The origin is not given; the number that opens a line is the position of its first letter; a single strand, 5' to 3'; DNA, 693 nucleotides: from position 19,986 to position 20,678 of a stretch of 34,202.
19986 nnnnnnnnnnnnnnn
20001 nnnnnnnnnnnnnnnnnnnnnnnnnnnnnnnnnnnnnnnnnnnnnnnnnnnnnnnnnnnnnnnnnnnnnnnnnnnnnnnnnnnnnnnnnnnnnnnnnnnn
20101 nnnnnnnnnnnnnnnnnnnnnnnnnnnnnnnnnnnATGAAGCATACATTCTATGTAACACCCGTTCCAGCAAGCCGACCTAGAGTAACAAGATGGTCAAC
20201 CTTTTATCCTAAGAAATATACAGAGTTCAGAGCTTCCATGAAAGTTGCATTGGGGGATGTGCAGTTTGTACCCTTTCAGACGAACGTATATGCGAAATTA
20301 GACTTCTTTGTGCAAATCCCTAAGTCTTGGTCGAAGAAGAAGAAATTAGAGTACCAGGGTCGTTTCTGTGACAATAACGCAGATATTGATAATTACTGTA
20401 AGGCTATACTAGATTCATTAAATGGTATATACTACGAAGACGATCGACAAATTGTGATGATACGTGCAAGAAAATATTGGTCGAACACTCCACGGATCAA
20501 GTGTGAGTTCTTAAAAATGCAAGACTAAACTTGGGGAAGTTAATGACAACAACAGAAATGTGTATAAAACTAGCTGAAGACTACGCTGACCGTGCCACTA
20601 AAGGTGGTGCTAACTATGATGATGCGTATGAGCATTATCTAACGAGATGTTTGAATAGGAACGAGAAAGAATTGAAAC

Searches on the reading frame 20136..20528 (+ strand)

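Call 8: search_protein_families(library=phrogs, proteins=[window:20136-20528:+], max_evalue=0.01)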
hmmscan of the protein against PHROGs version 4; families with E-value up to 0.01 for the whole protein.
window:20136-20528:+ (130 aa): 6 families
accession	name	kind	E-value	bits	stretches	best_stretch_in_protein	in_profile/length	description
phrog_140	-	DNA, RNA and nucleotide metabolism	4.9e-41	141.8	1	1-128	39-168/219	RusA-like Holliday junction resolvase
phrog_24390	-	unknown function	7.2e-11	43.3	1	74-128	4-58/62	-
phrog_11894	-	DNA, RNA and nucleotide metabolism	1.8e-09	39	1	2-115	4-107/122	RusA-like Holliday junction resolvase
phrog_11573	-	unknown function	5.3e-08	34.1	1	47-117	29-97/110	-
phrog_34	-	DNA, RNA and nucleotide metabolism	1e-05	26.3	1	82-125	144-191/259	RusA-like Holliday junction resolvase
phrog_1532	-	unknown function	0.0031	18.2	1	82-112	24-55/80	-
